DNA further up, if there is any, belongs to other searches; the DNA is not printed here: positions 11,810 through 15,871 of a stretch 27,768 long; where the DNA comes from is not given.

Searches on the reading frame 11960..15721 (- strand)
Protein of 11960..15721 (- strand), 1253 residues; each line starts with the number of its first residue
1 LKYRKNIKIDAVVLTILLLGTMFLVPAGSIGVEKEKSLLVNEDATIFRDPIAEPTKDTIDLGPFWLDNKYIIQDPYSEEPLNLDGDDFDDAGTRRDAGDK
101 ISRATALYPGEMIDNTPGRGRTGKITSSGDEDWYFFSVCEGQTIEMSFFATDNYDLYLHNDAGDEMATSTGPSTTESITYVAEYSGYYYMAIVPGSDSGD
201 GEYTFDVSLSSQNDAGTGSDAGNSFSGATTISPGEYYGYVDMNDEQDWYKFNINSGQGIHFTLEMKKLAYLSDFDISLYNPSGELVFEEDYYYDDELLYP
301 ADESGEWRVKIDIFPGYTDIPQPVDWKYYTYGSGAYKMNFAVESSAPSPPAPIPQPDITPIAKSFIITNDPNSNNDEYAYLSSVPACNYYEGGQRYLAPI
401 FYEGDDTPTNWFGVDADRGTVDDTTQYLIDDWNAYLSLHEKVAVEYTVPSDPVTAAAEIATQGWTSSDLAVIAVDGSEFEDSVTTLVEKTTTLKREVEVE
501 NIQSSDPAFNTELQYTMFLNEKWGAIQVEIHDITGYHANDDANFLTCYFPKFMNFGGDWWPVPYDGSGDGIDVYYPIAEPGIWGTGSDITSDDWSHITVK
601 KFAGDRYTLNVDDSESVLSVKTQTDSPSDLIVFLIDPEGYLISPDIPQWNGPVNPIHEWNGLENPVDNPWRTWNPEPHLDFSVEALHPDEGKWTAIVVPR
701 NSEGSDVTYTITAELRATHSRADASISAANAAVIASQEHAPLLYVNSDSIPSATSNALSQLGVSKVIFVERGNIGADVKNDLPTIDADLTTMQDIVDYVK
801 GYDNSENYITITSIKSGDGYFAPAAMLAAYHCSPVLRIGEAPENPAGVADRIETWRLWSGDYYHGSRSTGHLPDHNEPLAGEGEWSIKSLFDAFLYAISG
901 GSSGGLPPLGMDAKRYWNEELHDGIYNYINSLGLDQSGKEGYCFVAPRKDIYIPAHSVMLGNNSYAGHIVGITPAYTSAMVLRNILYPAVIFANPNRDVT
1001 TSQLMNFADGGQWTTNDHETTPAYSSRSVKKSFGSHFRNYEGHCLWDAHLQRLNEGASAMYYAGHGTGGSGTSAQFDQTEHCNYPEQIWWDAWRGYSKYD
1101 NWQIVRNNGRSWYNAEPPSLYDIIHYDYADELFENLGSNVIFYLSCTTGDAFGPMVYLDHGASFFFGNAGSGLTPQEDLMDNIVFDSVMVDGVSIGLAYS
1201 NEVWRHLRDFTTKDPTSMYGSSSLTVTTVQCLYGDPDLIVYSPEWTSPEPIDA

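Call 8: search_protein_families(library=pfam, proteins=[window:11960-15721:-], max_evalue=0.1)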
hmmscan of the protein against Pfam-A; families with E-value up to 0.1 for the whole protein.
window:11960-15721:- (1253 aa): 1 family
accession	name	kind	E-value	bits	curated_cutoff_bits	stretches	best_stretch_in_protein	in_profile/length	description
PF04151.21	PPC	-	4.4e-06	27.9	25.9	2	130-190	1-66/70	Bacterial pre-peptidase C-terminal domain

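Call 9: search_protein_families(library=ncbifam, proteins=[window:11960-15721:-], max_evalue=0.1)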
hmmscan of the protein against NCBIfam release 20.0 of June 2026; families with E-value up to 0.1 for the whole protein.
window:11960-15721:- (1253 aa): 0 families
